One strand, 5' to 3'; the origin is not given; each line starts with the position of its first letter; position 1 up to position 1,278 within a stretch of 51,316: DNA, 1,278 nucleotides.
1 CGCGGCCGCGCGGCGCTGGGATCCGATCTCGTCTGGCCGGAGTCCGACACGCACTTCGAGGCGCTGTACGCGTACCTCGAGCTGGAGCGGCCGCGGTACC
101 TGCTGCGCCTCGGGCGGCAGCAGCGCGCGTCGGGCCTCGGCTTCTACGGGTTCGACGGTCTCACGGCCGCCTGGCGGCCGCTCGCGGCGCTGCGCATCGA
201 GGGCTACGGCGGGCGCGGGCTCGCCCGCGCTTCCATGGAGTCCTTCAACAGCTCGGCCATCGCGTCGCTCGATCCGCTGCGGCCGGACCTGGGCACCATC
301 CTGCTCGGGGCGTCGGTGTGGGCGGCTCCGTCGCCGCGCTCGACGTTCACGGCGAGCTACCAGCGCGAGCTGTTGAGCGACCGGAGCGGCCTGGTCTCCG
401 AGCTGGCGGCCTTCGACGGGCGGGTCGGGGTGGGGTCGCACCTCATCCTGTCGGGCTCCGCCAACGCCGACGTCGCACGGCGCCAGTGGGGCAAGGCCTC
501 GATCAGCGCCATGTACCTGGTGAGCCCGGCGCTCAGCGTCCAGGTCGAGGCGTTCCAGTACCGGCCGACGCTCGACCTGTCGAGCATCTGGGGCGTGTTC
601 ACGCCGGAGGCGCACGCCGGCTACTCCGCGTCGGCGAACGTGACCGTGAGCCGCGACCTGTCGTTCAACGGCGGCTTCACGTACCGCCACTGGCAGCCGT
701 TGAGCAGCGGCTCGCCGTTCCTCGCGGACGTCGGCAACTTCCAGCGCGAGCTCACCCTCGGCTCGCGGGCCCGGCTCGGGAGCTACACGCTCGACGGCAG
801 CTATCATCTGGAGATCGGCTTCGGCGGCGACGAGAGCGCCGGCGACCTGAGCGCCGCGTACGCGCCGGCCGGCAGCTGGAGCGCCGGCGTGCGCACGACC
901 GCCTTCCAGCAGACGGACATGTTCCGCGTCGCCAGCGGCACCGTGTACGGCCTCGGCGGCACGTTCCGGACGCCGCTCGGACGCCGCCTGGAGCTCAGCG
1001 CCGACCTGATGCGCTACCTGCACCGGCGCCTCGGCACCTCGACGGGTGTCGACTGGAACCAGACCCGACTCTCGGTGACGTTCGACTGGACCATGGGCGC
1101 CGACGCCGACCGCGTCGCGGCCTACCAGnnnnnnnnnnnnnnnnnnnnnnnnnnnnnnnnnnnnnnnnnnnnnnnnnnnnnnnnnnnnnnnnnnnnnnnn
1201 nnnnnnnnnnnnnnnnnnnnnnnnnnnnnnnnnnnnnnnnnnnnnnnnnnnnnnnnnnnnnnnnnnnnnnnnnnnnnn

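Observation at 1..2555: Beta-barrel-like protein translationally coupled to a 16-haem cytochrome: candidate porin-cytochrome electron conduit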

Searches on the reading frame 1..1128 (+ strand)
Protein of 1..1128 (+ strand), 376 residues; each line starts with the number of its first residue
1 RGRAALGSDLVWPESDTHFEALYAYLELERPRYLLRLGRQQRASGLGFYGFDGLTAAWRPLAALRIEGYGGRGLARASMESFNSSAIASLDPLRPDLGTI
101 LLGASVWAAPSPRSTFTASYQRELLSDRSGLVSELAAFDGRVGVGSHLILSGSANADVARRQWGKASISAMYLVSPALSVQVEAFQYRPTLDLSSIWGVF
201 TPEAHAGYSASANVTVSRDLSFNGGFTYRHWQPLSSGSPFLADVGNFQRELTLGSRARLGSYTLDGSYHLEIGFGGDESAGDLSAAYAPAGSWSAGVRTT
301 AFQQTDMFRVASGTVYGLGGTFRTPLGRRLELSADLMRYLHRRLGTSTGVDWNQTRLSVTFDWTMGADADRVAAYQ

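Call 5: search_protein_families(library=pfam, proteins=[window:1-1128:+], max_evalue=0.1)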
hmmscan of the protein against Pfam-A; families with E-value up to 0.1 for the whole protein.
window:1-1128:+ (376 aa): 0 families

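Call 6: search_protein_families(library=ncbifam, proteins=[window:1-1128:+], max_evalue=0.1)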
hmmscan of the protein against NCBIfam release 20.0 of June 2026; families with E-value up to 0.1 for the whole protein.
window:1-1128:+ (376 aa): 0 families

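Call 7: find_homologous_proteins(query=window:1-1128:+)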
Query window:1-1128:+ (376 aa): 180 proteins with E <= 0.001 among 8000 candidates; the best 120 are listed.
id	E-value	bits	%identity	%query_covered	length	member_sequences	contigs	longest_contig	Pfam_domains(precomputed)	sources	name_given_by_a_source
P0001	6.5e-243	824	99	100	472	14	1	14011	-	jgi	-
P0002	3.7e-200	683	82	100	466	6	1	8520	-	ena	-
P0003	7.7e-198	675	81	100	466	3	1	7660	-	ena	-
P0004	2.4e-190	651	76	100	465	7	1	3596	-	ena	-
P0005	2.6e-190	651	77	100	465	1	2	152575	-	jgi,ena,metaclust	metaclust:\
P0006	1.1e-188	645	78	100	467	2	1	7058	-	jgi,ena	-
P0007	5.6e-186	636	76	100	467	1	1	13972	-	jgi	jgi:hypothetical protein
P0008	2.9e-182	624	74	100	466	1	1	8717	-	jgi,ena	-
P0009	4.4e-181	620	74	100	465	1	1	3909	-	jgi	jgi:hypothetical protein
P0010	8.4e-181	619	75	100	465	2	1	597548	-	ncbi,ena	-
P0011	2.1e-180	618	73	100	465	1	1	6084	-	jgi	jgi:hypothetical protein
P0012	3.2e-179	614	73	100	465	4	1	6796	-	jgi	-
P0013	1.6e-178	612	74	100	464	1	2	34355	-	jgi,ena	jgi:hypothetical protein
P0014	1.0e-177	609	74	99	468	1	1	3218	-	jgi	jgi:hypothetical protein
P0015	4.4e-176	604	73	100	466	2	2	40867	-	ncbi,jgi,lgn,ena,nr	ncbi:MAG TPA: hypothetical protein VEH83_02740 [Gemmatimonadales bacterium]|nr:hypothetical protein 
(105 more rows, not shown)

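Call 10: find_encoding_contigs(protein=P0001, flank=10000, max_places=3)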
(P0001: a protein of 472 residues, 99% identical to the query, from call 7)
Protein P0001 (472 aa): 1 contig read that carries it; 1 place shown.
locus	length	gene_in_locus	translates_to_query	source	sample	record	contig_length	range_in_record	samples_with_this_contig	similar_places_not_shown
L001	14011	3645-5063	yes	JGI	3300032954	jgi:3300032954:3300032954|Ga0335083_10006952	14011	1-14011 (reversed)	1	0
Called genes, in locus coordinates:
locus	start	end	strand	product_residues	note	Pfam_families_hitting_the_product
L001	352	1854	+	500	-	PF14522:Cytochrome_C7 (faint), PF14537:Cytochrom_c3_2 (faint), PF13435:Cytochrome_C554 (weak), PF09699:Paired_CXXCH_1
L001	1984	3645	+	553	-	PF14522:Cytochrome_C7 (faint), PF14537:Cytochrom_c3_2 (faint)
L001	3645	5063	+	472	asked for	-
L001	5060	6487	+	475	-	PF09699:Paired_CXXCH_1 (faint), PF14522:Cytochrome_C7 (faint)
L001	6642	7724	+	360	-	PF00989:PAS, PF13188:PAS_8 (weak), PF08448:PAS_4, PF13426:PAS_9, PF08447:PAS_3 (weak), PF00512:HisKA (faint), PF02518:HATPase_c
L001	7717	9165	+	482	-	PF00072:Response_reg, PF00158:Sigma54_activat, PF13191:AAA_16 (faint), PF14532:Sigma54_activ_2, PF07728:AAA_5, PF25601:AAA_lid_14, PF02954:HTH_8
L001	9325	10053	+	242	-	-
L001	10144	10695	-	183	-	PF01844:HNH, PF14279:HNH_5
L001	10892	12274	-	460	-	PF00206:Lyase_1, PF14698:ASL_C2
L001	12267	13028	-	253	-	PF01370:Epimerase, PF04321:RmlD_sub_bind, PF13460:NAD_binding_10 (weak)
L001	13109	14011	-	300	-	?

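Call 20: find_related_loci(query=A1, collection=genome_contigs, flank=8000)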
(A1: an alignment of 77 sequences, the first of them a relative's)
Query A1 (472 aa) in genome_contigs; peptide patterns used: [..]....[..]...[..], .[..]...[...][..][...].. (x = any residue, [..] = any of these).
31 stretches matched a pattern; 24 encode a relative of the query (tblastn E <= 1e-3); 24 distinct loci.
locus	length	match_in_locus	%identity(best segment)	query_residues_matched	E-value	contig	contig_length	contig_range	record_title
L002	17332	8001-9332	74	23-472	0e+0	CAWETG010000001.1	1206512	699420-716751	MAG: uncultured Gemmatimonadales bacterium isolate MFD01476.bin.1.191 genome assembly, contig: contig_10655, whole genom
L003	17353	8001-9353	74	13-471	0e+0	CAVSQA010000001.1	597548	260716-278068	MAG: uncultured Gemmatimonadales bacterium isolate MFD01299.bin.2.175 genome assembly, contig: contig_10168, whole genom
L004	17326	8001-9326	73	25-472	0e+0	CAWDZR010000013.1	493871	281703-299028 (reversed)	MAG: uncultured Gemmatimonadales bacterium isolate MFD01299.bin.1.239 genome assembly, contig: contig_16881, whole genom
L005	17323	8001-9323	72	26-472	0e+0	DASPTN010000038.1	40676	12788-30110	MAG TPA_asm: Gemmatimonadales bacterium isolate SMAG_U12278 k141_443492, whole genome shotgun sequence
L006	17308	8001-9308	70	26-468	0e+0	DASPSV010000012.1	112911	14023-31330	MAG TPA_asm: Gemmatimonadales bacterium isolate SMAG_U12260 k141_2022035, whole genome shotgun sequence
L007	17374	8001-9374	82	8-472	0e+0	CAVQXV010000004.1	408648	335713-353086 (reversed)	MAG: uncultured Gemmatimonadales bacterium isolate MFD00008.bin.2.66 genome assembly, contig: contig_56587, whole genome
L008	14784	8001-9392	63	1-472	0e+0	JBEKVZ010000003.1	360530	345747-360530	MAG: Gemmatimonadales bacterium isolate SPRUCE 616 SPRUCE_616_3, whole genome shotgun sequence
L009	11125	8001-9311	67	26-468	0e+0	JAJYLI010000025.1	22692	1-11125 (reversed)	MAG: bacterium isolate DBS2-1.bin69 NODE_3963_length_22692_cov_8.489209, whole genome shotgun sequence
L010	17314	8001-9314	64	22-469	3e-176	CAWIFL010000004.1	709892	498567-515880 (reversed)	MAG: uncultured Gemmatimonadales bacterium isolate MFD03726.bin.1.195 genome assembly, contig: contig_32601, whole genom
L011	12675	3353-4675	55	20-470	4e-160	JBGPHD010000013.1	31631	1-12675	MAG: Gemmatimonadota bacterium isolate OBJ_0618_7090110_367 k141_10744511_length_31631_cov_20.5970, whole genome shotgun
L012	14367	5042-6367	57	19-470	9e-160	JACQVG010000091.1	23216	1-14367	MAG: Gemmatimonadetes bacterium isolate NC_groundwater_1457_Ag_S-0.65um_71_46 S_p65_S5_coassembly_k141_2134942, whole ge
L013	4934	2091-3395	56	26-472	2e-156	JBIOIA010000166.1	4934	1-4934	MAG: Gemmatimonadales bacterium isolate GcC11-17 k141_1865756_length_4934_cov_111.9280, whole genome shotgun sequence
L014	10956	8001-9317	56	22-470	1e-153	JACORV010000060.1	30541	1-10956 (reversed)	MAG: Gemmatimonadetes bacterium isolate NC_groundwater_1_Ag_B-0.1um_70_44 B2_S2_coassemblyk141_1271891, whole genome sho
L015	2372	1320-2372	65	22-382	1e-156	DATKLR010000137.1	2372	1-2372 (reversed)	MAG TPA_asm: Gemmatimonadales bacterium isolate SMAG_U14690 k141_1956251, whole genome shotgun sequence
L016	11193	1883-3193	50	26-467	8e-136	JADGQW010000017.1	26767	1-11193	MAG: Gemmatimonadales bacterium isolate Chersky.24_23 contig-100_262, whole genome shotgun sequence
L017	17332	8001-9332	49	16-472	1e-128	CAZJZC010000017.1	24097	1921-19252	MAG TPA_asm: uncultured Gemmatimonadales bacterium isolate SRP287453_co1_262 genome assembly, contig: NODE_3617_length_2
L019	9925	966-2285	45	22-472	2e-123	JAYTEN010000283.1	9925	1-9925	MAG: Gemmatimonadota bacterium isolate GFS_2050 GFS_2050_282, whole genome shotgun sequence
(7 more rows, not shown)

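Call 24: predict_structure(alignment_id=A1)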
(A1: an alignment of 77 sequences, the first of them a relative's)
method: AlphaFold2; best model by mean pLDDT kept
length: 472 residues; sequences in the alignment: 77
mean_pLDDT: 81.5   pTM: 0.77
mean pLDDT of the five models: 81.5, 80.0, 80.0, 79.9, 80.0
residues with pLDDT >= 90: 229; 70-90: 118; 50-70: 89; < 50: 36
segments of 3 or more residues with pLDDT < 50: 109-112, 173-180, 182-184, 186-189, 289-295, 467-472
pLDDT, mean of each block of 10 residues (from residue 1): 73 64 68 91 75 55 77 85 85 84 54 65 95 82 72 97 89 42 49 79 97 94 85 96 97 91 98 98 74 56 98 98 91 60 95 98 96 93 95 94 64 97 92 87 67 95 57 28
secondary structure, 60 per line:
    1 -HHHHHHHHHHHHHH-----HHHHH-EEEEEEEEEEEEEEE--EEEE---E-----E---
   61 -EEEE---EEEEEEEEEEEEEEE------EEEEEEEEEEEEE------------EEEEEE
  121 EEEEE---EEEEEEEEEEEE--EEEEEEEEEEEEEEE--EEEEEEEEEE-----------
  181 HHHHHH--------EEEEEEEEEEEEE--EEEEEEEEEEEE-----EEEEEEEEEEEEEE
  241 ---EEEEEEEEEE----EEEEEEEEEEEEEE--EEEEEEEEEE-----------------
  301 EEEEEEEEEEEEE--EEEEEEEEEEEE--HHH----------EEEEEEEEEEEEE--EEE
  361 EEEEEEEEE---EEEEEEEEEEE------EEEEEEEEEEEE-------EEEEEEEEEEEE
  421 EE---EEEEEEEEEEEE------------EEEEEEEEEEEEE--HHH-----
elements in order: H2-15 H21-25 E27-41 E44-47 E62-65 E69-83 E90-102 E115-125 E129-140 E143-157 E160-169 H181-186 E195-207 E210-221 E227-240 E244-253 E258-271 E274-283 E301-313 E316-327 E343-355 E358-369 E373-383 E390-401 E409-422 E426-437 E450-462

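Call 26: search_solved_structures(query=A1, max_evalue=10)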
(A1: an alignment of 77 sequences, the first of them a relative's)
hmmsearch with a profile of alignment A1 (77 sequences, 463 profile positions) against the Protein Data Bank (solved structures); distinct sequences matched with E-value up to 10: 1.
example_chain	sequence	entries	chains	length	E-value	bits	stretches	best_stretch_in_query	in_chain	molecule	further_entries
3egl_A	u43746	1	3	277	0.0054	18.8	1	347-417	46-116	DegV family protein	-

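Call 27: fold_search(model_id=the predicted structure, library=pdb)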
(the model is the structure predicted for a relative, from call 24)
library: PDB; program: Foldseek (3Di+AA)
matches with E <= 10: 941; with E <= 0.001: 388
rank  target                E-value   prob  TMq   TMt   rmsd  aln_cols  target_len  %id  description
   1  9fy9_D                4.2e-11  1.00  0.53  0.38   7.8       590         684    9  Cryo-EM structure of the type 1 chaperone-usher pilus FimD-tip complex (FimDHGFC) - Conformer 1 (released 2025-06-04)
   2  3rbh_C                5.8e-11  1.00  0.35  0.39  11.8       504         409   11  Structure of alginate export protein AlgE from Pseudomonas aeruginosa (released 2011-07-27)
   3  3rbh_D                2.1e-10  1.00  0.35  0.39  12.4       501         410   10  Structure of alginate export protein AlgE from Pseudomonas aeruginosa (released 2011-07-27)
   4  3rfz_B                2.4e-10  1.00  0.51  0.34   7.4       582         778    9  Crystal structure of the FimD usher bound to its cognate FimC:FimH substrate (released 2011-06-01)
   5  4afk                  4.1e-10  1.00  0.35  0.37  15.7       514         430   11  In meso structure of alginate transporter, AlgE, from Pseudomonas aeruginosa, PAO1 (released 2013-02-06)
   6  5ldt_A                4.3e-10  1.00  0.39  0.44  11.5       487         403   10  Crystal Structures of MOMP from Campylobacter jejuni (released 2016-10-26)
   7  8pz4                  6.3e-10  1.00  0.37  0.37  15.4       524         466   12  Structure of alginate transporter, AlgE, solved at wavelength 2.755 A (released 2023-10-25)
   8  8q2o                  8.9e-10  1.00  0.36  0.37  15.2       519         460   12  Structure of alginate transporter AlgE from P. aeruginosa PAO1 by using Se-MAG for the the lipid cubic phase crystalliza (released 2024-05-15)
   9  3rbh_A                1.0e-09  1.00  0.34  0.37  15.2       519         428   12  Structure of alginate export protein AlgE from Pseudomonas aeruginosa (released 2011-07-27)
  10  3rbh_B                1.2e-09  1.00  0.34  0.36  15.2       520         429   12  Structure of alginate export protein AlgE from Pseudomonas aeruginosa (released 2011-07-27)
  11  4b61_B                1.3e-09  1.00  0.35  0.37  15.1       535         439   11  In meso structure of alginate transporter, AlgE, from Pseudomoas aeruginosa, PAO1. Crystal form 3. (released 2013-07-17)
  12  4b61_A                1.9e-09  1.00  0.37  0.40  16.3       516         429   11  In meso structure of alginate transporter, AlgE, from Pseudomoas aeruginosa, PAO1. Crystal form 3. (released 2013-07-17)
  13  9fw9_D                2.0e-09  1.00  0.47  0.35  12.3       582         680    8  Cryo-EM structure of the type 1 pilus assembly platform as part of the FimA-bound chaperone-usher pilus complex (FimDH (released 2025-06-04)
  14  4azl_A                2.2e-09  1.00  0.38  0.42  11.3       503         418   11  In meso structure of alginate transporter, AlgE, from Pseudomoas aeruginosa, PAO1, crystal form 2. (released 2013-07-03)
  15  4xnk                  2.5e-09  1.00  0.37  0.40  14.8       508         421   12  X-ray structure of AlgE1 (released 2015-06-03)
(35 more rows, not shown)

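Call 28: search_solved_structures(query=L001:352-1851:+, max_evalue=1)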
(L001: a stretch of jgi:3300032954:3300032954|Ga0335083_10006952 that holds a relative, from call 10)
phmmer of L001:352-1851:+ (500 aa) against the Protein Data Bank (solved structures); distinct sequences matched with E-value up to 1: 4.
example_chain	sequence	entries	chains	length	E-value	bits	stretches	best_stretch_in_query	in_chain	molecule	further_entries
6qvm_A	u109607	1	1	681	8.9e-10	40.8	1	69-280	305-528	Multiheme cytochrome cf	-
6i5b_A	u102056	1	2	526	1.4e-07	33.5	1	162-280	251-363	Uncharacterized protein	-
6r2q_A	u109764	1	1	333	0.001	20.7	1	85-256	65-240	Cystathionine beta-synthase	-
8rv0_Y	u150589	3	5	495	0.39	12.2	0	179-230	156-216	Octaheme cytochrome c nitrite reductase | Octaheme nitrite c cytochrome c reductase | Octaheme nitrite reductase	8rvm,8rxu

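Call 29: search_solved_structures(query=L001:1984-3642:+, max_evalue=1)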
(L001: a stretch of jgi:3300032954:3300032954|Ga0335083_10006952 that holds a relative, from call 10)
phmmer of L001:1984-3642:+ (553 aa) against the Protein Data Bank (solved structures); distinct sequences matched with E-value up to 1: 13.
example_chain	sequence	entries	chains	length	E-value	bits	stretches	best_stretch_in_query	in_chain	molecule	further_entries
2j7a_C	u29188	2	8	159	0.00071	21.6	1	24-116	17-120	CYTOCHROME C QUINOL DEHYDROGENASE NRFH | NAPC/NIRT CYTOCHROME C FAMILY PROTEIN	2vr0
2cy3_A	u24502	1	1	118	0.0014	20.6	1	436-533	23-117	CYTOCHROME C3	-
1wad_A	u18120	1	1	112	0.0014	20.6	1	440-524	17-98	CYTOCHROME C3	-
1w7o_A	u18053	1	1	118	0.0016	20.5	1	436-533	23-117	CYTOCHROME C3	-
1qn0_A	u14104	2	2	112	0.0022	20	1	440-524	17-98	CYTOCHROME C3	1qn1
7r81_r1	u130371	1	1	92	0.1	14.5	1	435-493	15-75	60S ribosomal protein L43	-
7o0u_C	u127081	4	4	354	0.11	14.4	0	177-197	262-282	MULTIHEME_CYTC domain-containing protein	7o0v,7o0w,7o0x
8eug_K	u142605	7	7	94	0.22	13.4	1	434-486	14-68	60S ribosomal protein L43-A | Large ribosomal subunit protein eL43A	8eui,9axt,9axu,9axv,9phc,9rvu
9h19_C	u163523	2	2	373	0.23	13.3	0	177-196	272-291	Photosynthetic reaction center cytochrome c subunit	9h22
7olc_Lp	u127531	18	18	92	0.25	13.2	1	435-494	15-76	60S ribosomal protein L43-like protein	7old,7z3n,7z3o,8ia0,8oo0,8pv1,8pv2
5yq7_C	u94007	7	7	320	0.52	12.2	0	188-251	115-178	Cytochrome subunit of photosynthetic reaction center | MULTIHEME_CYTC DOMAIN-CONTAINING PROTEIN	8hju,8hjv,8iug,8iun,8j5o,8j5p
8hcr_C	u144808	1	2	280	0.82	11.5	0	180-220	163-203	Cytochrome bc1 complex cytochrome c subunit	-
7e1v_O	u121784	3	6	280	0.82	11.5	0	180-220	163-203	Cytochrome bc1 complex cytochrome c subunit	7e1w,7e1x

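Call 49: search_protein_families(library=pfam, proteins=[L001:352-1851:+, L001:1984-3642:+, P0001], max_evalue=1)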
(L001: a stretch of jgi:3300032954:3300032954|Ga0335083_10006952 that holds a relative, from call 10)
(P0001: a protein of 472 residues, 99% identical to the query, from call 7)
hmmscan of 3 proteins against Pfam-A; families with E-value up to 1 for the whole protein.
L001:352-1851:+ (500 aa): 5 families
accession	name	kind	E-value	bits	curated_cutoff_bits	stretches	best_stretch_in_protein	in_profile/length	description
PF09699.15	Paired_CXXCH_1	-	1.7e-13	50.5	20.6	3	220-254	9-37/41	Doubled CXXCH motif (Paired_CXXCH_1)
PF14522.11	Cytochrome_C7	-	1.5e-08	34.8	24.8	6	153-224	14-66/67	Cytochrome c7 and related cytochrome c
PF14537.11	Cytochrom_c3_2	-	2.1e-08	34.9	25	2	154-253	8-78/79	Cytochrome c3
PF13435.11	Cytochrome_C554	-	3e-08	34.9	20.8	1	53-127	1-84/84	Cytochrome c554 and c-prime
PF02085.21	Cytochrom_CIII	-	0.00011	22.9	22.9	1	117-224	28-101/101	Class III cytochrome C family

L001:1984-3642:+ (553 aa): 4 families
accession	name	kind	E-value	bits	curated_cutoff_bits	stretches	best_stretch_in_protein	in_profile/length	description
PF14522.11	Cytochrome_C7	-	6.6e-10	39.1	24.8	2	241-305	13-66/67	Cytochrome c7 and related cytochrome c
PF14537.11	Cytochrom_c3_2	-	2.7e-09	37.8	25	1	481-549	2-66/79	Cytochrome c3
PF02085.21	Cytochrom_CIII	-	2.7e-05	24.9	22.9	1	439-531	15-101/101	Class III cytochrome C family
PF22113.1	Mtrc-MtrF_II-IV_dom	-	0.025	14.5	30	0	46-198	25-166/176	Outer membrane cytochrome MtrC/MtrF-like, domains II/IV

P0001 (472 aa): 0 families
